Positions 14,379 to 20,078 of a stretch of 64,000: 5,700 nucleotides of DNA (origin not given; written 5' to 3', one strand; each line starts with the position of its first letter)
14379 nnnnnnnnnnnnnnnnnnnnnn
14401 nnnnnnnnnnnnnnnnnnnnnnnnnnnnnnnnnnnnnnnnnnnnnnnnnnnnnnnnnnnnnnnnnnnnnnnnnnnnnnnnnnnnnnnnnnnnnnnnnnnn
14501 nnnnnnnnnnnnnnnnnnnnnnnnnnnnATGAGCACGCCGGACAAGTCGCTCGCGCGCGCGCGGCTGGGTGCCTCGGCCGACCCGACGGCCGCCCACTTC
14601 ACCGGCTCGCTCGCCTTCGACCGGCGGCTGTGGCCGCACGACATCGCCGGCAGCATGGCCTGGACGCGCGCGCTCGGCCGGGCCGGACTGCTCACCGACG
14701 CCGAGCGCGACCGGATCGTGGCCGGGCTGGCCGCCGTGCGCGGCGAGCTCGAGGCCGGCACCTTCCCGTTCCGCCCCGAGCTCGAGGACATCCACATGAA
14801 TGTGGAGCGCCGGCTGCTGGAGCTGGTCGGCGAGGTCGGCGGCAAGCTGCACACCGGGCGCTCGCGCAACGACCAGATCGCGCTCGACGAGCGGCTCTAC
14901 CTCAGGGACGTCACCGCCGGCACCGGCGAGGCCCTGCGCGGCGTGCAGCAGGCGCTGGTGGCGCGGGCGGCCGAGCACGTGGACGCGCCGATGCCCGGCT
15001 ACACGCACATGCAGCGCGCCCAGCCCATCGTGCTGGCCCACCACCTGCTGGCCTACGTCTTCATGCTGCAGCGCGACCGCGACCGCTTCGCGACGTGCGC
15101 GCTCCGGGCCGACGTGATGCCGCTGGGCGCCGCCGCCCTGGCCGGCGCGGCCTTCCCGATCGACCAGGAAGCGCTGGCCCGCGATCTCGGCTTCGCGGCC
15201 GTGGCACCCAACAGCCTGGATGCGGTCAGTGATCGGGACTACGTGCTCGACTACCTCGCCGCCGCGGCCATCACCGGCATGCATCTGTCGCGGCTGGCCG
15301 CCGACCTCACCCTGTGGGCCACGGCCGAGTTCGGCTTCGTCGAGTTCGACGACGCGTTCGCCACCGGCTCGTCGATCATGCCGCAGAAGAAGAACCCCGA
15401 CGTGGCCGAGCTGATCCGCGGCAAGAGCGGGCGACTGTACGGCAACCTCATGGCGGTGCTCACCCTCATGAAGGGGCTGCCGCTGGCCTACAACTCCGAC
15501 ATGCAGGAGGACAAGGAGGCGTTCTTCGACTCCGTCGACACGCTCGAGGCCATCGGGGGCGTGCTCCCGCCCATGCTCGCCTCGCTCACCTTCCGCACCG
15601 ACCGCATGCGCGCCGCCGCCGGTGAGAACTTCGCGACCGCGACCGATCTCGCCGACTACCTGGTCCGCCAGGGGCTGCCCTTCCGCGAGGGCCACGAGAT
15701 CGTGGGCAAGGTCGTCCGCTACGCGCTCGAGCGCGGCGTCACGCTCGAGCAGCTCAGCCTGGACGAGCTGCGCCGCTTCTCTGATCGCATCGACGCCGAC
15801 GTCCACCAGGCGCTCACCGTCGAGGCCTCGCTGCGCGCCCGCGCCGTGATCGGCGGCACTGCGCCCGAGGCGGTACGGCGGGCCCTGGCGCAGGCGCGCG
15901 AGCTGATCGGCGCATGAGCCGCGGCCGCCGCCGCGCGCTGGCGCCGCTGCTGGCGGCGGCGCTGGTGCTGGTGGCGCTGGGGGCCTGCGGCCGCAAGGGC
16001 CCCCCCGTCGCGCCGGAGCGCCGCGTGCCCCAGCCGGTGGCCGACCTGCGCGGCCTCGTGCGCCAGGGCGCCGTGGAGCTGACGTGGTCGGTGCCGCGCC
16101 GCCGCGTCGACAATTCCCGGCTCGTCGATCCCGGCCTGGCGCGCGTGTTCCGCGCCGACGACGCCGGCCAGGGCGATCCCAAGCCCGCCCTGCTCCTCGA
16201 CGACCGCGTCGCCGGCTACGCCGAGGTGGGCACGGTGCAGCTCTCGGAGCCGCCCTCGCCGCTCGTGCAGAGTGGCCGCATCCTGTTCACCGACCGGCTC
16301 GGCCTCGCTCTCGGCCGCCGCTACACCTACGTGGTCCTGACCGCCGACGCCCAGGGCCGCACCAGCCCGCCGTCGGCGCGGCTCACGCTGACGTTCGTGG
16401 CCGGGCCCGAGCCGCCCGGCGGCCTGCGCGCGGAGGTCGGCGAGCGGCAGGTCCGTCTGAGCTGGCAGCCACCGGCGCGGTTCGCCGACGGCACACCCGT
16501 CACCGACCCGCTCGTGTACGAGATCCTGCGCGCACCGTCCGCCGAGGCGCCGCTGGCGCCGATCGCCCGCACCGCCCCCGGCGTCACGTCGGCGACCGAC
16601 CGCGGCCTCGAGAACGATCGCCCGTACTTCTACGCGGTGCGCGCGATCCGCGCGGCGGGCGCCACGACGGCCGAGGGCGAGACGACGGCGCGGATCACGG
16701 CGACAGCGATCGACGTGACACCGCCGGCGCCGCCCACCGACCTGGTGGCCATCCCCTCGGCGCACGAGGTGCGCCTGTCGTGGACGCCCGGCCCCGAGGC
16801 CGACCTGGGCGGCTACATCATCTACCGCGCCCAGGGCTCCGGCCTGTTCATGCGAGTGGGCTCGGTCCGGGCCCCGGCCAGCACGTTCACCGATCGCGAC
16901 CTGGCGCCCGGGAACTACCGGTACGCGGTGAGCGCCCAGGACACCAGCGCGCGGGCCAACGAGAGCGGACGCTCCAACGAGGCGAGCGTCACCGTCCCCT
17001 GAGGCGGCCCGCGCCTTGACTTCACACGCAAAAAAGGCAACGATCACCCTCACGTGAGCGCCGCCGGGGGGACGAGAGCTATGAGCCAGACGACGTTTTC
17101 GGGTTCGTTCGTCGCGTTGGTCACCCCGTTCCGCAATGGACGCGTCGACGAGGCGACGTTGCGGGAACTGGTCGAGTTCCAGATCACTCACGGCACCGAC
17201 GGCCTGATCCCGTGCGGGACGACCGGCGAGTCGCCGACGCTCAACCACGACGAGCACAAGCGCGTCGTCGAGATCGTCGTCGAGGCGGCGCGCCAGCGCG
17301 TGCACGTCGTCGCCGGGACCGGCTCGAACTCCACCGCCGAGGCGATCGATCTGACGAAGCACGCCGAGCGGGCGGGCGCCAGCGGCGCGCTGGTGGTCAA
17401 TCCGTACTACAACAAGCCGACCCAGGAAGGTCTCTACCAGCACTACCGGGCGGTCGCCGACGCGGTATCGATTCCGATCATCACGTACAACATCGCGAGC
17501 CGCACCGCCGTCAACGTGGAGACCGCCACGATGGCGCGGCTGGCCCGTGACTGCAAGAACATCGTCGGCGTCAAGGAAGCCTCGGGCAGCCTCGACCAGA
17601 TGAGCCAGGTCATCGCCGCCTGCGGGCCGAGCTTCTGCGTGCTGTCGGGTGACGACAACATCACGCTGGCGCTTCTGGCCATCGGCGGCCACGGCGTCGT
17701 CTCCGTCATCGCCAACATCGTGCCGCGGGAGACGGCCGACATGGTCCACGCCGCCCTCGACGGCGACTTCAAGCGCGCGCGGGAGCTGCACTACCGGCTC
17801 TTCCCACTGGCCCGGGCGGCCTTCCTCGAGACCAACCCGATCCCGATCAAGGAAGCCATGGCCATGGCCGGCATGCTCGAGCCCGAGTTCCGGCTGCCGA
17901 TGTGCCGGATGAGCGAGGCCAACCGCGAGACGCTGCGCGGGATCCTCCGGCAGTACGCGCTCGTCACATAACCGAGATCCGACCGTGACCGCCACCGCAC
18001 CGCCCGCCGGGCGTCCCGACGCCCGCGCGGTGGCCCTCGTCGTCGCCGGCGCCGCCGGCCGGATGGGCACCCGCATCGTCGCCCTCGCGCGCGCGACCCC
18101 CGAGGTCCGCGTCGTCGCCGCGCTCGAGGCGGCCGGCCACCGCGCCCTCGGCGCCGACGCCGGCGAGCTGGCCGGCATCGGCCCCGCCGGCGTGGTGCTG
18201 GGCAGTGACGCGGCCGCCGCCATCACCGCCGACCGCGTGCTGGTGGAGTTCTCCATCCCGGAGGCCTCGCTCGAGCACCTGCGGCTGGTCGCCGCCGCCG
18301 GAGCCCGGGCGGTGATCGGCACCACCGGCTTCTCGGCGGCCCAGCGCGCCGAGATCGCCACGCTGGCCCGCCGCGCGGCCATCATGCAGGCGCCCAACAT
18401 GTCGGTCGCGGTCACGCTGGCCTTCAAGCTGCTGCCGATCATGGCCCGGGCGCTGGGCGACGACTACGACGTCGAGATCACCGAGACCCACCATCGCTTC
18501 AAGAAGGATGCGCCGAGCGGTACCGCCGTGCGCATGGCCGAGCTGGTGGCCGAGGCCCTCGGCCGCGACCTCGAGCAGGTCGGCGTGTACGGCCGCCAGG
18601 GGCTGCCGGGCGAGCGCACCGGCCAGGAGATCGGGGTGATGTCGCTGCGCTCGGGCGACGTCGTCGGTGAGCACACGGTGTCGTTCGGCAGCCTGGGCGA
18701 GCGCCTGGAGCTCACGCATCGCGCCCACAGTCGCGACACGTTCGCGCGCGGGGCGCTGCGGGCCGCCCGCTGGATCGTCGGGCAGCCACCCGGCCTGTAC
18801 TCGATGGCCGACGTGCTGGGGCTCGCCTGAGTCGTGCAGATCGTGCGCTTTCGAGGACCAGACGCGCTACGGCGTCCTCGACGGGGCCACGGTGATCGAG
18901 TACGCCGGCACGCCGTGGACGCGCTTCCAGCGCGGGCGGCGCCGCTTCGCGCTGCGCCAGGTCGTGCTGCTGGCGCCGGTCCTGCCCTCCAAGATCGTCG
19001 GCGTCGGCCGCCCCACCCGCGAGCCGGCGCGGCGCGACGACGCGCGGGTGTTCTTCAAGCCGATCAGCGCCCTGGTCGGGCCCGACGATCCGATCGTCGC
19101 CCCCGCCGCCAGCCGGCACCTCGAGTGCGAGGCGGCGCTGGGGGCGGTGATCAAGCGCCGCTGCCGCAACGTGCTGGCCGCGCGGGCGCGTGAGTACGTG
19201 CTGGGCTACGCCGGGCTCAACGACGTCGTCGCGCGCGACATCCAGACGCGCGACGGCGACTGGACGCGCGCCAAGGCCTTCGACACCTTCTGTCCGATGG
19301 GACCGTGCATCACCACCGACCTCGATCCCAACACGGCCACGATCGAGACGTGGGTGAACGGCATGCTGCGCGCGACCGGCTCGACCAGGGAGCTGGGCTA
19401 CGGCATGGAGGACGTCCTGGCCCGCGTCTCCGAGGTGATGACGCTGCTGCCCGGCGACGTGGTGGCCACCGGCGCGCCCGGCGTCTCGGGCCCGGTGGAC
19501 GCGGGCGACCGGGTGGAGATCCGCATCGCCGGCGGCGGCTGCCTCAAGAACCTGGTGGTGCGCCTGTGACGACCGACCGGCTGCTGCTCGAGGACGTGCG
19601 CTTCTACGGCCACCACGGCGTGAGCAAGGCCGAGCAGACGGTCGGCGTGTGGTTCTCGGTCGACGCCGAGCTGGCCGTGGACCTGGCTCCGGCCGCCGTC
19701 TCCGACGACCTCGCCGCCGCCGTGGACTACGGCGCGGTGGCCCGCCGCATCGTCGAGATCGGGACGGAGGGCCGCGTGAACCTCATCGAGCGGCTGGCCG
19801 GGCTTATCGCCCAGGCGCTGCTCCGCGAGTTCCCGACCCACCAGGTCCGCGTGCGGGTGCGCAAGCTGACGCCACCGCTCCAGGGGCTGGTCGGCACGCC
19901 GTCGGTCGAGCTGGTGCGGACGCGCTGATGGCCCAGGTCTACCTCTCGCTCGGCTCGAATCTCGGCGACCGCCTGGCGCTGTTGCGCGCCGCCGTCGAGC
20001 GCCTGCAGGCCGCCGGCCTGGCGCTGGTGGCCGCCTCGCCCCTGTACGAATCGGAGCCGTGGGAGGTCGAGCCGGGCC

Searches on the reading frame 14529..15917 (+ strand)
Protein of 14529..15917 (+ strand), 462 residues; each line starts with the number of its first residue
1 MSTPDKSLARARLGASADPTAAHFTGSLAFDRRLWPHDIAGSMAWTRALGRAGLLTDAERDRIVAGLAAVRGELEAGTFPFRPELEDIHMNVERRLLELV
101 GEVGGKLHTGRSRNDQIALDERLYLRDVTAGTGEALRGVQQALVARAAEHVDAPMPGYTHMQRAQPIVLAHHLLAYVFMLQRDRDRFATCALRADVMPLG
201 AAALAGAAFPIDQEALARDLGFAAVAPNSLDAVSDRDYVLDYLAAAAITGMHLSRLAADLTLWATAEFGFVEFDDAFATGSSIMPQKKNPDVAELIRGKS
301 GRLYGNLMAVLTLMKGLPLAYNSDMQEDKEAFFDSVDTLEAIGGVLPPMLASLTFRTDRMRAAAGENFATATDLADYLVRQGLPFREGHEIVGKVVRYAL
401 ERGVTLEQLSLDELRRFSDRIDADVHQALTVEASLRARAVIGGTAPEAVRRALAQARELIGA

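Call 78: search_protein_families(library=pfam, proteins=[window:14529-15917:+], max_evalue=0.00001)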
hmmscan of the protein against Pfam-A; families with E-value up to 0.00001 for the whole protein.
window:14529-15917:+ (462 aa): 2 families
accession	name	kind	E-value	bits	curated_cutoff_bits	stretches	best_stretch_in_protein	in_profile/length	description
PF00206.25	Lyase_1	-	6.2e-72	243.1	27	1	13-305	3-312/312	Lyase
PF14698.11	ASL_C2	-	5.5e-29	100.8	27.3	1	368-435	1-68/69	Argininosuccinate lyase C-terminal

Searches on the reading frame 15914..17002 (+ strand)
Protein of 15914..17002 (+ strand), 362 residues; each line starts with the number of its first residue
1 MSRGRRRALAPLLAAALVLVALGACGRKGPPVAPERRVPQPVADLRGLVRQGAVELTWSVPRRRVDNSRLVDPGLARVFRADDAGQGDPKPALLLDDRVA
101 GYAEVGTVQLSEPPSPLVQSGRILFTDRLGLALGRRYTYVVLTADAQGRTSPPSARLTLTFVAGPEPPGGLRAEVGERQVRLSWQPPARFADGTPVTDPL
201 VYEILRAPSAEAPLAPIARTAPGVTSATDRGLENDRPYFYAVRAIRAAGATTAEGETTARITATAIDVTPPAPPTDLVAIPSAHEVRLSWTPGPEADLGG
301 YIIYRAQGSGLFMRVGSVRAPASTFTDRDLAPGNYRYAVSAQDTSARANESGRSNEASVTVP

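Call 78: search_protein_families(library=pfam, proteins=[window:15914-17002:+], max_evalue=0.00001)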
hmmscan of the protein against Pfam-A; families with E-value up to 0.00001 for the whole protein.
window:15914-17002:+ (362 aa): 1 family
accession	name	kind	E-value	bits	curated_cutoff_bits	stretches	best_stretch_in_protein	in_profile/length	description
PF00041.27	fn3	-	1.4e-12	48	25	0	167-252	2-76/84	Fibronectin type III domain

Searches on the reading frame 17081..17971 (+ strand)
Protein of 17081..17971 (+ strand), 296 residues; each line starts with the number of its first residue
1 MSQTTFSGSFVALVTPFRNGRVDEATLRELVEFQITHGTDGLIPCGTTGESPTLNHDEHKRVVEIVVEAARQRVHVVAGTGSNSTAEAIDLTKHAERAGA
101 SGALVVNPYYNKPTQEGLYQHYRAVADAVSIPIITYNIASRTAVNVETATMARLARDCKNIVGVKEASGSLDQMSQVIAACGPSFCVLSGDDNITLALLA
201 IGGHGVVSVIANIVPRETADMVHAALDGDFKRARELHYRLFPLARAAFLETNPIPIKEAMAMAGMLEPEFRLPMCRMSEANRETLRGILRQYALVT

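Call 78: search_protein_families(library=pfam, proteins=[window:17081-17971:+], max_evalue=0.00001)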
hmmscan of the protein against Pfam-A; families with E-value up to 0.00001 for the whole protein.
window:17081-17971:+ (296 aa): 1 family
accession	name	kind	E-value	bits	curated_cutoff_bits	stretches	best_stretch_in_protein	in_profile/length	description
PF00701.28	DHDPS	-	1.9e-100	335.8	22.1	1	6-291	2-288/289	Dihydrodipicolinate synthetase family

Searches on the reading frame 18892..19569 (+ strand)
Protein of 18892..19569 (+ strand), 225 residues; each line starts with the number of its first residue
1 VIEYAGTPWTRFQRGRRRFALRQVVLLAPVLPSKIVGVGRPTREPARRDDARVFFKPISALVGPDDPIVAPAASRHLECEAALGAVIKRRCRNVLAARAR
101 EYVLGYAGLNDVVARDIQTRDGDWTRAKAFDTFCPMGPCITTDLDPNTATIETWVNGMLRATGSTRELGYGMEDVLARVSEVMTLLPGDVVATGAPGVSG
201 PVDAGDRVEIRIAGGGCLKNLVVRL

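Call 78: search_protein_families(library=pfam, proteins=[window:18892-19569:+], max_evalue=0.00001)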
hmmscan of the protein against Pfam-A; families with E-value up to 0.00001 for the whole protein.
window:18892-19569:+ (225 aa): 1 family
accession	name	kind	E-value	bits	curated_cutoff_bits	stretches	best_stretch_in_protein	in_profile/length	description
PF01557.24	FAA_hydrolase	-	1e-50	172.8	23.9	1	46-223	24-214/214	Fumarylacetoacetate (FAA) hydrolase C-terminal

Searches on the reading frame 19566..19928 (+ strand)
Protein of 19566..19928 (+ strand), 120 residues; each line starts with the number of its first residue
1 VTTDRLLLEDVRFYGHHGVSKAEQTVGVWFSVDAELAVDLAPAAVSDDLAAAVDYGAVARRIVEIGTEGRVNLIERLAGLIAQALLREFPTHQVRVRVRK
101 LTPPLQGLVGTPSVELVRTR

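Call 78: search_protein_families(library=pfam, proteins=[window:19566-19928:+], max_evalue=0.00001)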
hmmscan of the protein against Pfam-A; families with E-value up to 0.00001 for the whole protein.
window:19566-19928:+ (120 aa): 1 family
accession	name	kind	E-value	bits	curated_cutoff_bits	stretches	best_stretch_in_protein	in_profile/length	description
PF02152.23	FolB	-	2.4e-30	105.8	31.8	1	7-116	2-112/113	Dihydroneopterin aldolase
